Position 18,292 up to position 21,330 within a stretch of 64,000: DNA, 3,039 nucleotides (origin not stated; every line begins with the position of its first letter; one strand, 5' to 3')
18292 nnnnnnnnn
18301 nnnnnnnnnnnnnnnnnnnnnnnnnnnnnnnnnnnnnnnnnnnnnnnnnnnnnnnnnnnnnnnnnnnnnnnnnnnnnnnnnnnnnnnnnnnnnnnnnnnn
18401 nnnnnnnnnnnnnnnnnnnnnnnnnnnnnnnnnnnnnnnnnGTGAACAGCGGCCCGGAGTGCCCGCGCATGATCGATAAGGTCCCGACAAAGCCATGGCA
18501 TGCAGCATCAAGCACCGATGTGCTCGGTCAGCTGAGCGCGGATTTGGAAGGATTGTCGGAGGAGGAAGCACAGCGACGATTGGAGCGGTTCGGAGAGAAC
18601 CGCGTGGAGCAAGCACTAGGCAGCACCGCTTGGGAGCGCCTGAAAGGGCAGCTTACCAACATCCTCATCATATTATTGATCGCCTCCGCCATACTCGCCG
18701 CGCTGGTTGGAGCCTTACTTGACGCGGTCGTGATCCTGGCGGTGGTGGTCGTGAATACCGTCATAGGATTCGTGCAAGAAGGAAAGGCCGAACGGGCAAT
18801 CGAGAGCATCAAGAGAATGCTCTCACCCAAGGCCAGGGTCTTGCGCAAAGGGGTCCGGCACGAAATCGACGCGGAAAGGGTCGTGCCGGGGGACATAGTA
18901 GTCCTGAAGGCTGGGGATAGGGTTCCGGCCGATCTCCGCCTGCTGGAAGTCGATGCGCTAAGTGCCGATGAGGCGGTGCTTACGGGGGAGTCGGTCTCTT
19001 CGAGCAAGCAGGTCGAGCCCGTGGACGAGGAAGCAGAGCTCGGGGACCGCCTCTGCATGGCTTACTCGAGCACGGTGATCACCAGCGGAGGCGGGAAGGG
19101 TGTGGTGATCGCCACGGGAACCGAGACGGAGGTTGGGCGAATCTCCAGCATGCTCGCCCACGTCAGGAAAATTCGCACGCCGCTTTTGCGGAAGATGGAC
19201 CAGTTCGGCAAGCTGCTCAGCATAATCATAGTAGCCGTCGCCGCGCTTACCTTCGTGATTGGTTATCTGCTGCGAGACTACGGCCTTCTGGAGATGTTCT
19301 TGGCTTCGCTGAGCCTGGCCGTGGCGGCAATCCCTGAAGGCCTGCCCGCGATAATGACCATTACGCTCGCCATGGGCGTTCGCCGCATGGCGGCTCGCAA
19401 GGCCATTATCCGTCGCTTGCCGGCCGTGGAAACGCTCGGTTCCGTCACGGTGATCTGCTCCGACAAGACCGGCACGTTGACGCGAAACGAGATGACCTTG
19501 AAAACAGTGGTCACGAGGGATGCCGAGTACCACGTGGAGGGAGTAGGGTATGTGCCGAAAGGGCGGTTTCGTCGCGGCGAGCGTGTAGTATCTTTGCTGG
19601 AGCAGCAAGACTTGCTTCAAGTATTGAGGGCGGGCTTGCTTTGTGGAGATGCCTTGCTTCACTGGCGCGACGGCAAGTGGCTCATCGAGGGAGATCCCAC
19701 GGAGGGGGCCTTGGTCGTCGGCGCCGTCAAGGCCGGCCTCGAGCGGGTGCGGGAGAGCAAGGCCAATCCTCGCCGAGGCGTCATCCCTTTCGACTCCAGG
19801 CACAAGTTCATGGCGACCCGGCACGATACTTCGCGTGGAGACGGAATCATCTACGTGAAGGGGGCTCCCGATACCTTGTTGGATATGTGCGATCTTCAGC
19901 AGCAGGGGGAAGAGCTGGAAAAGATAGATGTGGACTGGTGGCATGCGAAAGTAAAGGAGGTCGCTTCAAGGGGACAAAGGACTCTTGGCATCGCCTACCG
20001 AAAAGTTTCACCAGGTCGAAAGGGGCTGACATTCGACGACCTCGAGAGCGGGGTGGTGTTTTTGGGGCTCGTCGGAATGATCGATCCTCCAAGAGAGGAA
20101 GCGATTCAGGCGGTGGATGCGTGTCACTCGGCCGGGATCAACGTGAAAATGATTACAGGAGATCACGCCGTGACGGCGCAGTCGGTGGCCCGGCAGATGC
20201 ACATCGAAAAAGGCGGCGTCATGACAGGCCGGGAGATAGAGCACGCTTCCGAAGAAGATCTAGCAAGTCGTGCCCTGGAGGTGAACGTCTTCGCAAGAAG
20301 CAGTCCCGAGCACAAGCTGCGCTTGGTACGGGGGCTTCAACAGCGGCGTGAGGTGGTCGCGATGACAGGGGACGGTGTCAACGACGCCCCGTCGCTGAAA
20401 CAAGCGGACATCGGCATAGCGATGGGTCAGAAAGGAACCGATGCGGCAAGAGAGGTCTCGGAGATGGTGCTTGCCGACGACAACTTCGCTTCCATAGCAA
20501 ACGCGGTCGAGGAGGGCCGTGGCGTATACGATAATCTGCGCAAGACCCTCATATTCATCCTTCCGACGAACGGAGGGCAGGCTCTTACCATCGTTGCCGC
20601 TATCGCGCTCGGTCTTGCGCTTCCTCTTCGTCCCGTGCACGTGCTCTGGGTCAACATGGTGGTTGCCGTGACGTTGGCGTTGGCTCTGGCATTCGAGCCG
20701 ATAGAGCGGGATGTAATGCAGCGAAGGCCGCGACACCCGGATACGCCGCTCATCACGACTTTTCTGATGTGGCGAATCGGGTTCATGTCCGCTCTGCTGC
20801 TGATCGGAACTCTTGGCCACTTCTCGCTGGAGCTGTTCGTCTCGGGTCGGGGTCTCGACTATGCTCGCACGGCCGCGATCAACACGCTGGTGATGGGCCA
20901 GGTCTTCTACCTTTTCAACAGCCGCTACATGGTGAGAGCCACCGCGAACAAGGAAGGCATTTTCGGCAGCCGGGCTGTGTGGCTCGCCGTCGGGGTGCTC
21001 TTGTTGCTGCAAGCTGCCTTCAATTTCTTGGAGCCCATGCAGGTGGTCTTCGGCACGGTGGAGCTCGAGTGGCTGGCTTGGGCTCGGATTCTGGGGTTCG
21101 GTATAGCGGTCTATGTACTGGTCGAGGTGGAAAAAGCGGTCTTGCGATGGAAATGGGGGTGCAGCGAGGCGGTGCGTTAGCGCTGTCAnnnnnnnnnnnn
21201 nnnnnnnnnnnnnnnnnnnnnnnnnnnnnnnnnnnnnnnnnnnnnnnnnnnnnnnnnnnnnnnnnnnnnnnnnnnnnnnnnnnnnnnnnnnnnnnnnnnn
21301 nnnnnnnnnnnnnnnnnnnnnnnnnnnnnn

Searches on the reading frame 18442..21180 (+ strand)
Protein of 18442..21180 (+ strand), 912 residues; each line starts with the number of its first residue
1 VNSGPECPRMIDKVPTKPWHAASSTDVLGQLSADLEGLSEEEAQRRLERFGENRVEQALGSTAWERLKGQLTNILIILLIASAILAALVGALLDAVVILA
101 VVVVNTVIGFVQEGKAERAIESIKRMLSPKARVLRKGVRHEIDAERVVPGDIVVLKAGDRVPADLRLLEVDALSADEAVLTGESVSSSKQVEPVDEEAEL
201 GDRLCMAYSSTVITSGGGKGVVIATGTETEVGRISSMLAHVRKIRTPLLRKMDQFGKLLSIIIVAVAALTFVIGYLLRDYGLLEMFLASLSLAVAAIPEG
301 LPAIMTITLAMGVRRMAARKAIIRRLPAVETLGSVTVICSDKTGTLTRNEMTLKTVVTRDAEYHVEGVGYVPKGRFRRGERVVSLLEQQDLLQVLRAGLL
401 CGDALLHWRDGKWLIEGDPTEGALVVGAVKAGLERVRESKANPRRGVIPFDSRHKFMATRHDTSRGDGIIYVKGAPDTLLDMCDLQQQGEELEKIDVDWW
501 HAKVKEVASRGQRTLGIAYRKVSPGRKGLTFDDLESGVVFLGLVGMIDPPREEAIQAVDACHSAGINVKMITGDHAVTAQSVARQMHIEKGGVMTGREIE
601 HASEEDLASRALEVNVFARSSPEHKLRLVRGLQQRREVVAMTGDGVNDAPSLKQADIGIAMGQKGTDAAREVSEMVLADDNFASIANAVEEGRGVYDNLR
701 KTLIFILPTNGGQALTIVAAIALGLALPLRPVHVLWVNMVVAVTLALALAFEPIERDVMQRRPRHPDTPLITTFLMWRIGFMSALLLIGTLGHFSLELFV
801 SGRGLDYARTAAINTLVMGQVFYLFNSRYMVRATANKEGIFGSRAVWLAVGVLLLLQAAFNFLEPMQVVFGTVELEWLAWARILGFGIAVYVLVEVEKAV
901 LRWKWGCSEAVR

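Call 47: search_protein_families(library=pfam, proteins=[window:18442-21180:+], max_evalue=0.001)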
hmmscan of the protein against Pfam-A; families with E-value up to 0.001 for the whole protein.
window:18442-21180:+ (912 aa): 7 families
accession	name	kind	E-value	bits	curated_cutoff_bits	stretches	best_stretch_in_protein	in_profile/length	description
PF00122.25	E1-E2_ATPase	-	2e-49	168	28.1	1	126-318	2-180/181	E1-E2 ATPase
PF00689.26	Cation_ATPase_C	-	6.1e-43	147.1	27.3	1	727-899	2-174/175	Cation transporting ATPase, C-terminus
PF00702.32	Hydrolase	-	8.9e-17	62.5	26.4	1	338-656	4-191/191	haloacid dehalogenase-like hydrolase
PF13246.12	Cation_ATPase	-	7.1e-15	55.2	21.7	1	401-484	3-89/91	Cation transport ATPase (P-type)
PF00690.31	Cation_ATPase_N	-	8.8e-15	54.6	20.4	1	19-85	1-68/69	Cation transporter/ATPase, N-terminus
PF08282.18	Hydrolase_3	-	7.1e-06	26.4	20.9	0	633-688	200-254/255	haloacid dehalogenase-like hydrolase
PF12710.13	HAD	-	0.0002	22.3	27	0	490-653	28-189/189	haloacid dehalogenase-like hydrolase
